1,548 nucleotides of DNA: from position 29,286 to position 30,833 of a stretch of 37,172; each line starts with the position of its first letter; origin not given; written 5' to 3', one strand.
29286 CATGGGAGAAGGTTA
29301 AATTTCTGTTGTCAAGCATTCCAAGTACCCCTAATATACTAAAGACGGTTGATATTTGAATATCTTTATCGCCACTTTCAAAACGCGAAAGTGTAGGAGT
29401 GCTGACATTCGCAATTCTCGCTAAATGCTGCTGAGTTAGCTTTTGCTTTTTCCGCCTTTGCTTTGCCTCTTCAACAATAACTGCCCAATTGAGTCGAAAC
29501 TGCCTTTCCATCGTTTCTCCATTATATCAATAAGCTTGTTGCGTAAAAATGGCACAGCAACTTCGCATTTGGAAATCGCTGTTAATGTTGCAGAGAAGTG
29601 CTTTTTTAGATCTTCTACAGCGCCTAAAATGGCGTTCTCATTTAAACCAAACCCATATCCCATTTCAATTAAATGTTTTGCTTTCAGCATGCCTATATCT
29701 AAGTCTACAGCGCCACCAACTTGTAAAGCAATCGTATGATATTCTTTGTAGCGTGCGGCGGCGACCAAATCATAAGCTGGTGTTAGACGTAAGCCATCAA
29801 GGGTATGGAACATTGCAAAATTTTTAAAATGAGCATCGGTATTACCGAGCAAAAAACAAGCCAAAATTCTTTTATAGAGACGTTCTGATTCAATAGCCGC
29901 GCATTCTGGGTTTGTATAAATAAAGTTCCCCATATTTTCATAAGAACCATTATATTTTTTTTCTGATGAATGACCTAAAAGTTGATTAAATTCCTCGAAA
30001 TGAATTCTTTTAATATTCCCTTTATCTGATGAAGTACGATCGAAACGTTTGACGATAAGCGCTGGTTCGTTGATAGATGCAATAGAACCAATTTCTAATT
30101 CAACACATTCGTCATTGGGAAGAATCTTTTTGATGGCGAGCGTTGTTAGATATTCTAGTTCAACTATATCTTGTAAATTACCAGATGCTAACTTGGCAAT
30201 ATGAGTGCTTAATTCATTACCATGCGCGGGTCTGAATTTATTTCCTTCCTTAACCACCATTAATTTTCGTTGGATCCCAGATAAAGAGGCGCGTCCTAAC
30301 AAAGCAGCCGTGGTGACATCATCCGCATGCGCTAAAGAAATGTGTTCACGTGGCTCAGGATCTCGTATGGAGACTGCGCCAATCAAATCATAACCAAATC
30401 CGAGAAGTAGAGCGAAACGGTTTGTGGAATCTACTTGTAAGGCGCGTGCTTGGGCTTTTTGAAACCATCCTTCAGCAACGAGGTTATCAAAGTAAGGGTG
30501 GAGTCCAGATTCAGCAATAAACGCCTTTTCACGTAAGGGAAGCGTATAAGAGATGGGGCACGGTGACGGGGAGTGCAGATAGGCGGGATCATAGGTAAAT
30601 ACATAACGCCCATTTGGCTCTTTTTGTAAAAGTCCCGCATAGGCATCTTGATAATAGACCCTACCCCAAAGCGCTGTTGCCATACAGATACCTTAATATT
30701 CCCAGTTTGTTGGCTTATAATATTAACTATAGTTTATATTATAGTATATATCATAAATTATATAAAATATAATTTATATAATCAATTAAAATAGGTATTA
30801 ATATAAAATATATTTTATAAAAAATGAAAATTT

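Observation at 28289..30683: hipA-first tricistron: HipA kinase, then an oversized HTH protein starting 76 nt inside hipA, then an AlkD-like DNA-repair protein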

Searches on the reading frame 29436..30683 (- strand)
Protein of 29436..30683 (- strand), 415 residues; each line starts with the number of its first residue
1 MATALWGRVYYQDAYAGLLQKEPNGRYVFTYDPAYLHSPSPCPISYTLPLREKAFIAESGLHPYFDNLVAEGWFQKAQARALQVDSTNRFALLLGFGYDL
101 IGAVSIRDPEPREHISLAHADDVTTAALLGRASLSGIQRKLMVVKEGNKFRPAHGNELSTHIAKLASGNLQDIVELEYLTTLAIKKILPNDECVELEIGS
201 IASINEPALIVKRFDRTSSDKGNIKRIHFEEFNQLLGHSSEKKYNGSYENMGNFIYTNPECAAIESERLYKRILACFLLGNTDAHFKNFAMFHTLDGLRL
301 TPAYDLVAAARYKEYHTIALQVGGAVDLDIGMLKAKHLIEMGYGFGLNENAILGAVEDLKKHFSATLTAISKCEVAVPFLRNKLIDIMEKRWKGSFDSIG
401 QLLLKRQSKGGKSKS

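Call 3: search_protein_families(library=pfam, proteins=[window:29436-30683:-], max_evalue=0.1)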
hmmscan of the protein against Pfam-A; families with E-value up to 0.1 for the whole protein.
window:29436-30683:- (415 aa): 2 families
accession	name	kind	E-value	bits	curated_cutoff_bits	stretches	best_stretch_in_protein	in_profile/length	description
PF07804.18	HipA_C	-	2.4e-38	132.3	30.5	1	133-361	2-207/213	HipA-like C-terminal domain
PF13657.11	Couple_hipA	-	9.1e-23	81.1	22.5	1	8-106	2-98/99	HipA N-terminal domain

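Call 4: search_protein_families(library=ncbifam, proteins=[window:29436-30683:-], max_evalue=0.1)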
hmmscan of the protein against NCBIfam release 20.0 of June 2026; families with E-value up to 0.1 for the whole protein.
window:29436-30683:- (415 aa): 2 families
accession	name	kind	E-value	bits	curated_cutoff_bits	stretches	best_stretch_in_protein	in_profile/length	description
TIGR03071.1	couple_hipA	domain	1.6e-22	79.5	27.8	1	8-106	3-100/101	HipA N-terminal domain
NF007297.0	PRK09775.1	equivalog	0.00026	19.9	401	1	187-308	255-371/446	type II toxin-antitoxin system HipA family toxin YjjJ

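Call 26: search_solved_structures(query=window:29436-30683:-, max_evalue=0.001, show_alignments=3)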
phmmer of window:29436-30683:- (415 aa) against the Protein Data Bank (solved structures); distinct sequences matched with E-value up to 0.001: 20.
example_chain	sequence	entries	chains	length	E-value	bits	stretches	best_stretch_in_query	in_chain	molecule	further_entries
2wiu_A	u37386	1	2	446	3.1e-17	65.7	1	15-309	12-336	PROTEIN HIPA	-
3tpd_A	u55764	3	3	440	5.8e-17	64.8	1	15-309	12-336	Serine/threonine-protein kinase HipA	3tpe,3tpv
3fbr_A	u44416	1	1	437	1.9e-16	63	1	15-309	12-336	Serine/threonine-protein kinase toxin HipA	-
4yg7_D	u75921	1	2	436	1.9e-16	63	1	15-309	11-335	Serine/threonine-protein kinase HipA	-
3dnt_A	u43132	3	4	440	2e-16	63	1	15-309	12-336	Protein hipA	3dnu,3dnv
5k98_A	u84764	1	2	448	2.1e-16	62.9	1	15-309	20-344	Serine/threonine-protein kinase HipA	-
4pu5_A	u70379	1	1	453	3.9e-16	62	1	40-359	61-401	Toxin-antitoxin system toxin HipA family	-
4pu3_A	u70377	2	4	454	3.9e-16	62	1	40-359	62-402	Toxin-antitoxin system toxin HipA family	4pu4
3hzi_A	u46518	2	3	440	4e-16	62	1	15-309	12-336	Protein hipA | Serine/threonine-protein kinase HipA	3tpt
3tpb_A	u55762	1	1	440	7.4e-16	61.1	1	15-309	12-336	Serine/threonine-protein kinase HipA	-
8ezr_B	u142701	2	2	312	1.9e-14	56.4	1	125-391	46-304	HipT(Lp)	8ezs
7vkb_A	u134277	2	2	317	2e-14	56.4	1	125-368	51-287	HipA_C domain-containing protein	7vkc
7wcf_A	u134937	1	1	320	7.6e-14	54.5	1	125-368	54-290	HipA_C domain-containing protein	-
7czo_A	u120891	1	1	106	1.3e-11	47.2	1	7-109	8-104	Uncharacterized protein HI_0666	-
7vkb_B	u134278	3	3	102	8.8e-10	41.1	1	14-108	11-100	HipA (Persistence to inhibition of murein or DNA biosynthesis) | HipS(Lp)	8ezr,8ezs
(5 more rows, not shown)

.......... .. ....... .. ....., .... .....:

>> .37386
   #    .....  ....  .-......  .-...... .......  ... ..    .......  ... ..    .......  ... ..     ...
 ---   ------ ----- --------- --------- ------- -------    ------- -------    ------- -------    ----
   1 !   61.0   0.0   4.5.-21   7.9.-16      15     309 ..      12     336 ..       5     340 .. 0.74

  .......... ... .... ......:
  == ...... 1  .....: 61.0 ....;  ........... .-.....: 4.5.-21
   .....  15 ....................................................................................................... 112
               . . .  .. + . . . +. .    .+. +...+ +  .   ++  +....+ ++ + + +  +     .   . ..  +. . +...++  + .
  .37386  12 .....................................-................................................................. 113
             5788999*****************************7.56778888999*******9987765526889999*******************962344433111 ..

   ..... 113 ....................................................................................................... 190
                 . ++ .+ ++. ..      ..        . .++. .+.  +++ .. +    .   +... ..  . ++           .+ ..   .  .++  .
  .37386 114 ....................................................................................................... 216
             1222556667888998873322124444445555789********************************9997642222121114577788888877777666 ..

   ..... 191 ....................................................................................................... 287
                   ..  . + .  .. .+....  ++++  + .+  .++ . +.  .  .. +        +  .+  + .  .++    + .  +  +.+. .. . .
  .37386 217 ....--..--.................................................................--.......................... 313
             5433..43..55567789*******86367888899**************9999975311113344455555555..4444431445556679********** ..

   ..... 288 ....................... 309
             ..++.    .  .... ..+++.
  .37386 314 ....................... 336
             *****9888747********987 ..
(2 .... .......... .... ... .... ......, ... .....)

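Call 33: find_encoding_contigs(protein=window:29436-30683:-, flank=10000, max_places=6)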
Protein window:29436-30683:- (415 aa): 5 contigs read that carry it; 3 places shown.
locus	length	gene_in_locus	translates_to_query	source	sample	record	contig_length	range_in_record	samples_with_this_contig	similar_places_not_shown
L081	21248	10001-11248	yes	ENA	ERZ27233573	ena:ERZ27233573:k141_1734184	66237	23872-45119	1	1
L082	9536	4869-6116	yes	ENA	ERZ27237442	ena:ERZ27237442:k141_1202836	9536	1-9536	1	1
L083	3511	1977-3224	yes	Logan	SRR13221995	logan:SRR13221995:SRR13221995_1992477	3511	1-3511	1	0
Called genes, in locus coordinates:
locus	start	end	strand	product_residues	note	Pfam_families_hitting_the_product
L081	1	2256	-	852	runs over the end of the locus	PF12705:PDDEXK_1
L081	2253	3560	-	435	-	PF00999:Na_H_Exchanger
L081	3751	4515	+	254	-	PF03009:GDPD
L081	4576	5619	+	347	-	PF00005:ABC_tran, PF13304:AAA_21 (faint), PF09383:NIL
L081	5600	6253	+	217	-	PF00528:BPD_transp_1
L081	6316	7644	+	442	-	PF03600:CitMHS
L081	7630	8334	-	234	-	PF00929:RNase_T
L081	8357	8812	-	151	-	PF00075:RNase_H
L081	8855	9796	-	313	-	PF04655:APH_6_hur, PF01636:APH, PF03881:Fructosamin_kin (faint)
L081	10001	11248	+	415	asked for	PF13657:Couple_hipA, PF07804:HipA_C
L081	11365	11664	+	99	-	PF07369:DUF1488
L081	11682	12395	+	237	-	PF08713:DNA_alkylation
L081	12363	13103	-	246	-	PF00561:Abhydrolase_1 (weak), PF12146:Hydrolase_4 (weak), PF12697:Abhydrolase_6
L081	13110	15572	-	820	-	PF02687:FtsX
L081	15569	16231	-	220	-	PF02463:SMC_N (faint), PF00005:ABC_tran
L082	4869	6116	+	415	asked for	PF13657:Couple_hipA, PF07804:HipA_C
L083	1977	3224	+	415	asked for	PF13657:Couple_hipA, PF07804:HipA_C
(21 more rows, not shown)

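Call 46: search_protein_families(library=padloc, proteins=[window:29436-30683:-], max_evalue=0.01)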
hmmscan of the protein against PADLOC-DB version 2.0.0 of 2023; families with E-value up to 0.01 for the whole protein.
window:29436-30683:- (415 aa): 2 families
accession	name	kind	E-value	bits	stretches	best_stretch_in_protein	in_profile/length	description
PDLC04340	PDC-M03A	-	0.0015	16.1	1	268-309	129-170/280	-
PDLC04339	PDC-M03A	-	0.0023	15.3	1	271-305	139-173/293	-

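Call 47: find_homologous_proteins(query=window:29436-30683:-, max_evalue=0.00001)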
Query window:29436-30683:- (415 aa): 1470 proteins with E <= 0.00001 among 8000 candidates; the best 120 are listed.
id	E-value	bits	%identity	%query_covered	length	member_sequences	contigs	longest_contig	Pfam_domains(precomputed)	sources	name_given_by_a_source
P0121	2.8e-278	940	100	100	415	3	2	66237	PF07804.19,PF13657.12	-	-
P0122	2.5e-186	637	70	100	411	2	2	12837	PF07804.19,PF13657.12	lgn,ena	-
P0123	2.0e-183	628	68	100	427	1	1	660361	PF07804.19,PF13657.12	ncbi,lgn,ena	-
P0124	4.3e-181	620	67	100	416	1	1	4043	PF07804.19,PF13657.12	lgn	-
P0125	4.6e-181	620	68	100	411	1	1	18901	PF07804.19,PF13657.12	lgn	-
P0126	1.3e-180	619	68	100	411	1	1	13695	PF07804.19,PF13657.12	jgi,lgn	-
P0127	1.4e-177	609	65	100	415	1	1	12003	PF07804.19,PF13657.12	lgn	-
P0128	1.6e-176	605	67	99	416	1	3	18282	PF07804.19,PF13657.12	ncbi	-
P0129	5.0e-176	603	65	100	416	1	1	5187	PF07804.19,PF13657.12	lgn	-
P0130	2.1e-175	601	66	100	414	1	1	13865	PF07804.19,PF13657.12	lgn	-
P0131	2.5e-175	601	65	100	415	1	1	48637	PF07804.19,PF13657.12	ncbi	-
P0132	1.8e-173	595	65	100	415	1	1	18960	PF07804.19,PF13657.12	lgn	-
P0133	8.5e-173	593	65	100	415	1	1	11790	PF07804.19,PF13657.12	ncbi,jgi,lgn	-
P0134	1.2e-172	592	65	100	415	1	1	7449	PF07804.19,PF13657.12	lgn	-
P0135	1.5e-171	589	66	100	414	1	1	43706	PF07804.19,PF13657.12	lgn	-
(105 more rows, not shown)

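Call 48: find_encoding_contigs(protein=P0122, flank=5000, max_places=2)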
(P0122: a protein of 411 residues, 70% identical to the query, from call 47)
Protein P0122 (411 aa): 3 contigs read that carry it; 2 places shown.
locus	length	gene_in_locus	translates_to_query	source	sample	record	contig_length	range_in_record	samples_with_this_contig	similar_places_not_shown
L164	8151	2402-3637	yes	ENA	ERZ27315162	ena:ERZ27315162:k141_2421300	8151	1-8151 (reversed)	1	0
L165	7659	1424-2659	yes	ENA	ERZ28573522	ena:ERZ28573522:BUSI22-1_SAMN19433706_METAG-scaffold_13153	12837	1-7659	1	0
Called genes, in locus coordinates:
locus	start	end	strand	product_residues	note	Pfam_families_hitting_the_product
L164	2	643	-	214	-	?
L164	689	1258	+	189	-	PF08207:EFP_N, PF01132:EFP, PF09285:Elong-fact-P_C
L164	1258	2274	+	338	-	PF00152:tRNA-synt_2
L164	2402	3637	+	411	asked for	PF13657:Couple_hipA, PF07804:HipA_C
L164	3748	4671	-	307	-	PF27523:PSD, PF02666:PS_Dcarbxylase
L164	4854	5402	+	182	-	PF00929:RNase_T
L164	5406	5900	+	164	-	PF02367:TsaE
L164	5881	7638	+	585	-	PF02518:HATPase_c (weak), PF13589:HATPase_c_3, PF01119:DNA_mis_repair, PF08676:MutL_C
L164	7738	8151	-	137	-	?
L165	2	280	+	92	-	?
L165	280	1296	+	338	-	PF00152:tRNA-synt_2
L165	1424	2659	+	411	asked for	PF13657:Couple_hipA, PF07804:HipA_C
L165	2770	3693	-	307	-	PF27523:PSD, PF02666:PS_Dcarbxylase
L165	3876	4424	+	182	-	PF00929:RNase_T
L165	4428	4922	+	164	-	PF02367:TsaE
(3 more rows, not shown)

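Call 49: find_encoding_contigs(protein=P0125, flank=5000, max_places=2)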
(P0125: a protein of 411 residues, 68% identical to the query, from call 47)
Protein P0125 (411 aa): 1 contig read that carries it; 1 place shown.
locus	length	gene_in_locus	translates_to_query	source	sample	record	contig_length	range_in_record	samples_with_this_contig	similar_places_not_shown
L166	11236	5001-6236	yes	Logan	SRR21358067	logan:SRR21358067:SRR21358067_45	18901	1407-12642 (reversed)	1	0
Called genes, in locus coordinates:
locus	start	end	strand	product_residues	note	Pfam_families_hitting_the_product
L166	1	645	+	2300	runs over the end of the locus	?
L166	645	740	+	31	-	-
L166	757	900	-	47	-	-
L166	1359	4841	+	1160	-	PF12796:Ank_2, PF13606:Ank_3 (faint), PF00023:Ank (faint), PF13857:Ank_5 (faint)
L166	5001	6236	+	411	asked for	PF13657:Couple_hipA, PF07804:HipA_C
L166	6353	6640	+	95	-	PF07369:DUF1488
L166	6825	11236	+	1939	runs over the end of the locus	?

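Call 65: search_dna_similar(query=window:29436-30683:-, collection=plasmids, mode=protein, max_evalue=1e-20, max_rows=12)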
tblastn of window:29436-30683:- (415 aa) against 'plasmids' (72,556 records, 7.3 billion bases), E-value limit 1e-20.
Records with a match: 135; places in all: 139; records where one place covers at least 80% of the query: 85.
Best place of each record, by identity: <60% 135.
By first word of the organism name: Pseudosulfitobacter 41; Sinorhizobium 24; Acinetobacter 12; Rhizobium 7; Agrobacterium 5; Azospirillum 4; Croceicoccus 4; Mesorhizobium 4; Sulfitobacter 4; Ensifer 3; and 21 more.
By predicted mobility (MOB-suite, as given by PLSDB): non-mobilizable 76; conjugative 35; mobilizable 24.
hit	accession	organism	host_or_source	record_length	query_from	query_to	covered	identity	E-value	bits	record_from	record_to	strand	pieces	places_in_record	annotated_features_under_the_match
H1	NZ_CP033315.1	Azospirillum brasilense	rhizosphere soil of Digitaria ...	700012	9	359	85%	35.4%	3e-56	206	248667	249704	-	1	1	HipA domain-containing protein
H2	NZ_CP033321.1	Azospirillum brasilense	rhizosphere soil of Cynodon ...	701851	9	359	85%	35.4%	3e-56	206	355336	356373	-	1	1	HipA domain-containing protein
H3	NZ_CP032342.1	Azospirillum brasilense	soil sample,Agricultural field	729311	9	359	85%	35.4%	3e-56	206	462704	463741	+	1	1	HipA domain-containing protein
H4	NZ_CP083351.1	Ensifer adhaerens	cell culture,The sample was isolated ...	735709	8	362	86%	34.1%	4e-47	180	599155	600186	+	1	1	HipA domain-containing protein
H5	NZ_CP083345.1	Ensifer adhaerens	cell culture,soil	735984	8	362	86%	34.1%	4e-47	180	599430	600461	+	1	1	HipA domain-containing protein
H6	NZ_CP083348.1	Ensifer adhaerens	cell culture,soil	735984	8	362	86%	34.1%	4e-47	180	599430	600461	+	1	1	HipA domain-containing protein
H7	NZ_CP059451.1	Azospirillum brasilense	Prokaryotes,soil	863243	9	359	85%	34.3%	3e-55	204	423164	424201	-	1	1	HipA domain-containing protein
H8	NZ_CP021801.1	Sinorhizobium meliloti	Medicago sativa,Single Cell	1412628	9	370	87%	32.7%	3e-47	181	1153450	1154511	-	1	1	none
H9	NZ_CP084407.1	Sphingobium sp. CFD-2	cell culture,soil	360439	44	415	90%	31.7%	2e-44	172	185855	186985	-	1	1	HipA domain-containing protein | helix-turn-helix domain-containing protein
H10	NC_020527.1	Sinorhizobium meliloti 2011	-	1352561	9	370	87%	32.2%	4e-46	177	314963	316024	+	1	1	none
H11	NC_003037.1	Sinorhizobium meliloti 1021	-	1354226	9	370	87%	32.2%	4e-46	177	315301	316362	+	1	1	none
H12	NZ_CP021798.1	Sinorhizobium meliloti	Medicago sativa,Single Cell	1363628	9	370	87%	32.2%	4e-46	177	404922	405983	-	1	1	none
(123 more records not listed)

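Call 66: get_annotated_region(hit=H9, flank=2500)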
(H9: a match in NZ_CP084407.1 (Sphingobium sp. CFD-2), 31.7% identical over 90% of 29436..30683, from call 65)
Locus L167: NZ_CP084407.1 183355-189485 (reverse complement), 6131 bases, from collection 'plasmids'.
description: Sphingobium sp. CFD-2 plasmid pCFD-2-1, complete sequence
organism: Sphingobium sp. CFD-2 (NCBI taxid 2878542)
taxonomy: Bacteria; Pseudomonadota; Alphaproteobacteria; Sphingomonadales; Sphingomonadaceae; Sphingobium; Sphingobium sp. CFD-2
host: -; source: cell culture,soil; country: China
typing (MOB-suite, as given by PLSDB): non-mobilizable; mating-pair formation MPF_F
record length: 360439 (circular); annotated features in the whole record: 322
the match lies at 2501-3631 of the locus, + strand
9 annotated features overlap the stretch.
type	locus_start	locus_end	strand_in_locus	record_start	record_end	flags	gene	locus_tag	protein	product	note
CDS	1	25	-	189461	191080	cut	groL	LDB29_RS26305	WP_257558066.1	chaperonin GroEL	GO:0006457 - protein folding [Evidence IEA]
CDS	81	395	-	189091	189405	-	groES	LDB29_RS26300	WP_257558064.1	co-chaperone GroES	GO:0006457 - protein folding [Evidence IEA]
CDS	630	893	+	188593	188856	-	-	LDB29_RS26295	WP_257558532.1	hypothetical protein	-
CDS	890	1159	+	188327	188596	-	-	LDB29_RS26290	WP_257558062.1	usg protein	-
CDS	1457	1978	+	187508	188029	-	-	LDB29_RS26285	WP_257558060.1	hypothetical protein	-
CDS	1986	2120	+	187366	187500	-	-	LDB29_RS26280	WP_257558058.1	hypothetical protein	-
CDS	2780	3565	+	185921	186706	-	-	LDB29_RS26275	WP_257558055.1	HipA domain-containing protein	-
CDS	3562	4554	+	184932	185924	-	-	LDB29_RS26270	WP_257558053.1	helix-turn-helix domain-containing protein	-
CDS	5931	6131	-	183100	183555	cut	-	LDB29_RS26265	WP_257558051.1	protease inhibitor Inh/omp19 family protein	-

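Call 67: get_annotated_region(hit=H1, flank=2500)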
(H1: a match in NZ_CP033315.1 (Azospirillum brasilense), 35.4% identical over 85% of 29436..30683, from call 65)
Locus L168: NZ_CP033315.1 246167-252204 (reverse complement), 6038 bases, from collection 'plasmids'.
description: Azospirillum brasilense strain Sp 7 plasmid p3, complete sequence
organism: Azospirillum brasilense (NCBI taxid 192)
taxonomy: Bacteria; Pseudomonadota; Alphaproteobacteria; Rhodospirillales; Azospirillaceae; Azospirillum; Azospirillum brasilense
host: -; source: rhizosphere soil of Digitaria decumbans,Agricultural field; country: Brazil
typing (MOB-suite, as given by PLSDB): non-mobilizable
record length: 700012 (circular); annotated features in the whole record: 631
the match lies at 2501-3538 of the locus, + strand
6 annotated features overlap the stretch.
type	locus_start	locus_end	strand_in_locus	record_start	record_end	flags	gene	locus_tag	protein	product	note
CDS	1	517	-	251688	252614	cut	gcvA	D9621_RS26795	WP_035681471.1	transcriptional regulator GcvA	GO:0006355 - regulation of DNA-templated transcription [Evidence IEA]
CDS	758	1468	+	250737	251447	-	-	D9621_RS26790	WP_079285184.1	SDR family oxidoreductase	-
CDS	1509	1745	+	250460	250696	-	-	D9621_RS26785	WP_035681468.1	4-oxalocrotonate tautomerase family protein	-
CDS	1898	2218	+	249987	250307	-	-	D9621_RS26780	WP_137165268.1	hypothetical protein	-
CDS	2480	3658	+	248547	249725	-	-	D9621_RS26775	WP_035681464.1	HipA domain-containing protein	-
CDS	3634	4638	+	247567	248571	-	-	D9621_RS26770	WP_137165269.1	transcriptional regulator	-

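Call 68: get_annotated_region(hit=H11, flank=2500)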
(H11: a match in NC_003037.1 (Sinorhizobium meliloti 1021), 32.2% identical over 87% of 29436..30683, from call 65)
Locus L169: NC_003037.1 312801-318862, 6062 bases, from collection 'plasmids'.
description: Sinorhizobium meliloti 1021 plasmid pSymA, complete sequence
organism: Sinorhizobium meliloti 1021 (NCBI taxid 266834)
taxonomy: Bacteria; Pseudomonadota; Alphaproteobacteria; Hyphomicrobiales; Rhizobiaceae; Sinorhizobium; Sinorhizobium meliloti; Sinorhizobium meliloti 1021
host: -; source: -; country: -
typing (MOB-suite, as given by PLSDB): conjugative; relaxase MOBQ; mating-pair formation MPF_T
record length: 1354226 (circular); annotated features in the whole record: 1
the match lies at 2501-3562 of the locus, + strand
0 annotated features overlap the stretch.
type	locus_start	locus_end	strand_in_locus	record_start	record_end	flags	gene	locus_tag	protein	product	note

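Call 69: search_protein_families(library=pfam, proteins=[L167:3562-4554:+, L168:3634-4638:+, L168:2480-3658:+, L167:2780-3565:+], max_evalue=0.01)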
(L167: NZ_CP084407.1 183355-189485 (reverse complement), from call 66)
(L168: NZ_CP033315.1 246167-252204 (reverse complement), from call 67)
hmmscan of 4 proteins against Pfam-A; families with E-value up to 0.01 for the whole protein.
L167:3562-4554:+ (330 aa): 5 families
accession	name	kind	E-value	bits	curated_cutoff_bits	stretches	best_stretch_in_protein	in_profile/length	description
PF01381.28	HTH_3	-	2e-09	37.8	23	1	18-63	4-49/55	Helix-turn-helix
PF13560.12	HTH_31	-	1.1e-07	32.5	27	1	17-64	8-56/64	Helix-turn-helix domain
PF13443.12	HTH_26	-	0.00032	21.3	22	1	22-63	9-51/63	Cro/C1-type HTH DNA-binding domain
PF13744.12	HTH_37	-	0.0039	17.4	27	1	16-66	24-75/80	Helix-turn-helix domain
PF13412.12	HTH_24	-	0.0097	15.9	21.9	0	20-42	14-36/48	Winged helix-turn-helix DNA-binding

L168:3634-4638:+ (334 aa): 0 families

L168:2480-3658:+ (392 aa): 2 families
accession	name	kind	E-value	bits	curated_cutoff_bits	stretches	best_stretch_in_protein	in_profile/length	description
PF07804.18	HipA_C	-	3.6e-41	141.6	30.5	1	127-357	3-209/213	HipA-like C-terminal domain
PF13657.11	Couple_hipA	-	1.9e-19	70.4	22.5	1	7-100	2-98/99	HipA N-terminal domain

L167:2780-3565:+ (261 aa): 1 family
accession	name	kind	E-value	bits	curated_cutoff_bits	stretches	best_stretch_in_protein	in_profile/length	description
PF07804.18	HipA_C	-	2.6e-43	148.6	30.5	1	2-224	7-206/213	HipA-like C-terminal domain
